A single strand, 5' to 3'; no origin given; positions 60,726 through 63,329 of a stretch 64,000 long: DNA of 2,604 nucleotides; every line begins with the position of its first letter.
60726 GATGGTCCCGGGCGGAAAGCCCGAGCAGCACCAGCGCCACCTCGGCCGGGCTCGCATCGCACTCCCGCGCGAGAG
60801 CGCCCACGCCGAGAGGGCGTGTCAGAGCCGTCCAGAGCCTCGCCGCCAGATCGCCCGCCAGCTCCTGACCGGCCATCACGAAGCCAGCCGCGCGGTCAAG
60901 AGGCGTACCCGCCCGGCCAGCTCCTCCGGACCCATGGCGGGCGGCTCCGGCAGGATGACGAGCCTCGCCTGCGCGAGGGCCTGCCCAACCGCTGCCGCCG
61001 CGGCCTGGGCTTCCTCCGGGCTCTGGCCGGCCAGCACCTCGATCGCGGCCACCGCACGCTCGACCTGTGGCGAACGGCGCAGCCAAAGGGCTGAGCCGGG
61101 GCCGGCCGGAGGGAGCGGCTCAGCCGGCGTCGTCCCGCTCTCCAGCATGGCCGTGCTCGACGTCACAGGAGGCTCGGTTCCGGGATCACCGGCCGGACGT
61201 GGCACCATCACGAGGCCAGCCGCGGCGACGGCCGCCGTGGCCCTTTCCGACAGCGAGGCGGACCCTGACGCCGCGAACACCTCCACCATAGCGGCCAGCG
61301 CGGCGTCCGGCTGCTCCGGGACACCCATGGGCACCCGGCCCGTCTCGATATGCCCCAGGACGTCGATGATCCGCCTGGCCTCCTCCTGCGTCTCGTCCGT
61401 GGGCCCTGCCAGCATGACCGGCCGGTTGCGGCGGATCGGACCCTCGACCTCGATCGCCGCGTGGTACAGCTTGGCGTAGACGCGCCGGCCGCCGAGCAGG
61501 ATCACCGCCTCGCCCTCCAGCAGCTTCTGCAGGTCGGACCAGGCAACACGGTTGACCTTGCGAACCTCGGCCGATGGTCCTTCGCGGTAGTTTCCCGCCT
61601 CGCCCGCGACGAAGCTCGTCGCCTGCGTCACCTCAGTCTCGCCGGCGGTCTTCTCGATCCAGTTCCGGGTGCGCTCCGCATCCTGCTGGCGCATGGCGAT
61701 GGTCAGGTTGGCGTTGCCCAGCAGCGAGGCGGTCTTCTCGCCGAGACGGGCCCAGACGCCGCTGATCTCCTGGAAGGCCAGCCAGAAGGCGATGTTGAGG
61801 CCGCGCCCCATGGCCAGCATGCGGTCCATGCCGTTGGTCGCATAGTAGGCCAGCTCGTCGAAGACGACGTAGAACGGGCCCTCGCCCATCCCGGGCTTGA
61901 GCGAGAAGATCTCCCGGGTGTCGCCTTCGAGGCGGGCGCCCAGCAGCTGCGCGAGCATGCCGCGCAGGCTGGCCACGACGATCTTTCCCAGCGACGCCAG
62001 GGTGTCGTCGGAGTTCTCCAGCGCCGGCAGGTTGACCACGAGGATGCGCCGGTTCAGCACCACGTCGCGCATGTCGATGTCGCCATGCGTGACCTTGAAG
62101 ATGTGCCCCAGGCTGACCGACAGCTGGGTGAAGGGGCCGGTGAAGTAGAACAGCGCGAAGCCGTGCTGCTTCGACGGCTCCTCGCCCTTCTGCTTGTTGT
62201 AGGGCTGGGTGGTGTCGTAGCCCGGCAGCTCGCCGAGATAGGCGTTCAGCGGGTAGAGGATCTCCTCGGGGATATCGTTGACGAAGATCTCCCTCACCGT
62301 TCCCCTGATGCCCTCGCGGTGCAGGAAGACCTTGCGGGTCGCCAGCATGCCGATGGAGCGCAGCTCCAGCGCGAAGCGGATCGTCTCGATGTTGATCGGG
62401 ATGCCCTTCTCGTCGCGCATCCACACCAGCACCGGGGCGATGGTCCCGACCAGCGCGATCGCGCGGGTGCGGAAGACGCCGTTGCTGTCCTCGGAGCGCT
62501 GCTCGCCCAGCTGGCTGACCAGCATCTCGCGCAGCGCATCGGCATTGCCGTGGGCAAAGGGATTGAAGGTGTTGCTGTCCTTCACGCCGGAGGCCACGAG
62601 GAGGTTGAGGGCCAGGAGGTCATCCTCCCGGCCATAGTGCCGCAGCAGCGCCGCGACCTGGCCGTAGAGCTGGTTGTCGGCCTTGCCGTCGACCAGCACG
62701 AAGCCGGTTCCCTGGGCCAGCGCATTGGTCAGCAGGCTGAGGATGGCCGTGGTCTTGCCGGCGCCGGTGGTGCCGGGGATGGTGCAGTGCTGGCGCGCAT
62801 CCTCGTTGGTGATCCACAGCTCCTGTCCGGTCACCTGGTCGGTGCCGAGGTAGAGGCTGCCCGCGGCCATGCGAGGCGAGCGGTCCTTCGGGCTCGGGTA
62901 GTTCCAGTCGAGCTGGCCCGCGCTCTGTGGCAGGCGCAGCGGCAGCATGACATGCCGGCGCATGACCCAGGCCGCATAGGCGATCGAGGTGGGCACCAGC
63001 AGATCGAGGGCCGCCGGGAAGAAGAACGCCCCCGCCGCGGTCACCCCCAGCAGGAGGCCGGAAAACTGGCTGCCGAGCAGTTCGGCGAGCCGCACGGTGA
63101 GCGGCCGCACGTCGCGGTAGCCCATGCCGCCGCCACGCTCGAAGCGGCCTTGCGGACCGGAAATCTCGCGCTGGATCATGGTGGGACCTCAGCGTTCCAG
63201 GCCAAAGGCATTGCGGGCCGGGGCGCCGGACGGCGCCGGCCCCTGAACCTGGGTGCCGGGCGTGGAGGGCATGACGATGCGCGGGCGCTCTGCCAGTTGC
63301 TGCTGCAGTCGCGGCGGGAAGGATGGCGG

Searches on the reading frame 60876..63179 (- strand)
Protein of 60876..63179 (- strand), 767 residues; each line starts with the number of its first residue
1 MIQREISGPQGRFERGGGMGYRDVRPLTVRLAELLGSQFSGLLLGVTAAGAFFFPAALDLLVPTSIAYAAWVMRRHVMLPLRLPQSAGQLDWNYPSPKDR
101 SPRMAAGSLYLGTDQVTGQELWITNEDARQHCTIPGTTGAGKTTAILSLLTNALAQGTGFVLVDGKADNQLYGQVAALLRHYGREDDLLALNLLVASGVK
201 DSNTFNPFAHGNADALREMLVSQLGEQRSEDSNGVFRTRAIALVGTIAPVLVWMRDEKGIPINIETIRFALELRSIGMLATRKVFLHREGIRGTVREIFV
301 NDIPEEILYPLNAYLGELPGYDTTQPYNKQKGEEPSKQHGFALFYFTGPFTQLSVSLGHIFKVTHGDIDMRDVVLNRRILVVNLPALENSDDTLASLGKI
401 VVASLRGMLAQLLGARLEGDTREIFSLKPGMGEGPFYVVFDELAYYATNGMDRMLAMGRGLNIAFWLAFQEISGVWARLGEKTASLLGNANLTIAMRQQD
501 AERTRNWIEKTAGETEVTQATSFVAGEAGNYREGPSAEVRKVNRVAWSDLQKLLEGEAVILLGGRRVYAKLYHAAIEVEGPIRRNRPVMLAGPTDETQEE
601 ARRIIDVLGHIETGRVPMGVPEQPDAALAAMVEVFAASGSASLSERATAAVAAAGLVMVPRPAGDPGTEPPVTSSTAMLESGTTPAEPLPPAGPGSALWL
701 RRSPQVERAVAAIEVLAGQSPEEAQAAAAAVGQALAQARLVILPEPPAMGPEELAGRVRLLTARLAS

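Call 5: search_protein_families(library=pfam, proteins=[window:60876-63179:-], max_evalue=0.01)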
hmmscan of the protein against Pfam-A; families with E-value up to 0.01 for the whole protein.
window:60876-63179:- (767 aa): 7 families
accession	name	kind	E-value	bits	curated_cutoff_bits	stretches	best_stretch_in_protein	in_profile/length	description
PF10412.15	TrwB_AAD_bind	-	5.4e-16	58.9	20.5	2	407-561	218-374/387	Type IV secretion-system coupling protein DNA-binding domain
PF12696.13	TraG-D_C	-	2.2e-09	37.8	22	1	435-522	1-89/126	TraM recognition site of TraD and TraG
PF13401.12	AAA_22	-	0.00042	21.1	27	1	128-224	4-79/130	AAA domain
PF01935.23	DUF87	-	0.0014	19.2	23.2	1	125-164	19-59/220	Helicase HerA, central domain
PF01580.24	FtsK_SpoIIIE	-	0.002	18.1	24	1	109-166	20-80/221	FtsK/SpoIIIE family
PF02534.20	T4SS-DNA_transf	-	0.0038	16.6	20.1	0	116-169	32-82/468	Type IV secretory system Conjugative DNA transfer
PF13191.12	AAA_16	-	0.0073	17.3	32.6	0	130-189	25-89/167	AAA ATPase domain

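Call 6: search_protein_families(library=ncbifam, proteins=[window:60876-63179:-], max_evalue=0.01)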
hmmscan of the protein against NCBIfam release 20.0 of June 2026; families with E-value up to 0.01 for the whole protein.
window:60876-63179:- (767 aa): 9 families
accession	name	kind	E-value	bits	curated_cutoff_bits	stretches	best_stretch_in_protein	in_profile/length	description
NF041447.1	TrbC_conju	equivalog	2.1e-81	274.3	800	1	43-590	28-591/685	F-type conjugative transfer protein TrbC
TIGR03743.1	SXT_TraD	subfamily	2.5e-23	82.4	366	2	368-568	429-629/636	conjugative transfer system coupling protein TraD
NF045973.1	conju_CD1115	equivalog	3.8e-14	52.4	250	2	368-568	239-428/442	VirD4-like conjugal transfer protein, CD1115 family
TIGR03754.1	conj_TOL_TraD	equivalog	3.6e-08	32.4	647.55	1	102-193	154-244/643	type IV conjugative transfer system coupling protein TraD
TIGR02759.1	TraD_Ftype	equivalog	5.3e-07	28.8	521.35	1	123-165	170-212/566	type IV conjugative transfer system coupling protein TraD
NF041017.1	DNA_import_CedB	equivalog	0.0026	16.5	700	0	101-168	246-315/590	DNA import protein CedB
NF041326.1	Bacteroid_MobC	subfamily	0.0029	16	900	1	438-499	460-521/655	conjugal transfer protein MobC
NF053655.1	CedD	equivalog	0.0033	16.2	600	1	117-183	209-272/527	DNA-translocating ATPase CedD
NF045975.1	VirB4_plasma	equivalog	0.0076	14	590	0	124-164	509-550/894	Mbov_0397 family ICE element conjugal transfer ATPase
